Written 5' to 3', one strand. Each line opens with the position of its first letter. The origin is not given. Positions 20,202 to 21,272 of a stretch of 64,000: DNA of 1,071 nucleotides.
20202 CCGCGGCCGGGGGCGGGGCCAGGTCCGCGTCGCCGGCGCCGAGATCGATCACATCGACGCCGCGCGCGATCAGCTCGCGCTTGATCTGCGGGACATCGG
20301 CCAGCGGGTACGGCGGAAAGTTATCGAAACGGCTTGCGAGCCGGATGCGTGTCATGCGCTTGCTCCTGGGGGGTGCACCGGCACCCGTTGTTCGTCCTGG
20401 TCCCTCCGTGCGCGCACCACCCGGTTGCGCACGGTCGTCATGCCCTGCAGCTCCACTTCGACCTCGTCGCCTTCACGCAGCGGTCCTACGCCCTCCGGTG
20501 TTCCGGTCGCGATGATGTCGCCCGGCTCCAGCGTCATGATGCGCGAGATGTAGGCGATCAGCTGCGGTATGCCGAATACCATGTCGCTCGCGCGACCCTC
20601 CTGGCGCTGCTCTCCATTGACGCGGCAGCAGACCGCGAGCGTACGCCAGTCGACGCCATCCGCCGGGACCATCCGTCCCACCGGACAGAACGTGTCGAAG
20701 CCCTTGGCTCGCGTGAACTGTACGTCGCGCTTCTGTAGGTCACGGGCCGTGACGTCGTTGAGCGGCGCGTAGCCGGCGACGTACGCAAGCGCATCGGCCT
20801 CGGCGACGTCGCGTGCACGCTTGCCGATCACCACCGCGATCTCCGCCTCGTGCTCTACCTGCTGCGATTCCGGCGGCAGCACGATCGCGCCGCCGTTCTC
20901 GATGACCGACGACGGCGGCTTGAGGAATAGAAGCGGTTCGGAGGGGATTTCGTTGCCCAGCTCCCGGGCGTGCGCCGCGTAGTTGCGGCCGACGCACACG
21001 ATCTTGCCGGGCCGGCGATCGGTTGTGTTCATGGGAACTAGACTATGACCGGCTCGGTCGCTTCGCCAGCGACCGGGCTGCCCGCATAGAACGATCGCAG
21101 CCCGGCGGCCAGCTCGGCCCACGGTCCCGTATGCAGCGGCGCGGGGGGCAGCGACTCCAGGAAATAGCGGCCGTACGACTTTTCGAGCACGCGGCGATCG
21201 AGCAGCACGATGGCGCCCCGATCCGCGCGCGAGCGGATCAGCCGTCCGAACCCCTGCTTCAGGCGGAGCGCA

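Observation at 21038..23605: JAB/MPN (JAMM metalloprotease-like) domain fused to a DinG/XPD-type helicase with a three-cysteine cluster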

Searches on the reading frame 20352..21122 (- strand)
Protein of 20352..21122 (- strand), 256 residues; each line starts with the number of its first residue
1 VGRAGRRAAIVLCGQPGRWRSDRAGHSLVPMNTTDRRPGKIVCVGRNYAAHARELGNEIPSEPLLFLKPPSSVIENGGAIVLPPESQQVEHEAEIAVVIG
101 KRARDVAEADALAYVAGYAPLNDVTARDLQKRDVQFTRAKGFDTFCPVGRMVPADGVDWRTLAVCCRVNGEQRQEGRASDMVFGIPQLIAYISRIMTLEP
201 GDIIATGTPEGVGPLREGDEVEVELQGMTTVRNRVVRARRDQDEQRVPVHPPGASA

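Call 19: search_protein_families(library=pfam, proteins=[window:20352-21122:-], max_evalue=0.01)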
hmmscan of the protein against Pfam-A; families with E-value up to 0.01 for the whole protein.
window:20352-21122:- (256 aa): 1 family
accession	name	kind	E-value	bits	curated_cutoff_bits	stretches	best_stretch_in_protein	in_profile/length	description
PF01557.24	FAA_hydrolase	-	2.6e-71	240.1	23.9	1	40-236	1-214/214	Fumarylacetoacetate (FAA) hydrolase C-terminal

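Call 55: search_protein_families(library=padloc, proteins=[window:20352-21122:-], max_evalue=0.001)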
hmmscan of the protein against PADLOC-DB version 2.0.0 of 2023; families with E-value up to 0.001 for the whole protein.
window:20352-21122:- (256 aa): 0 families
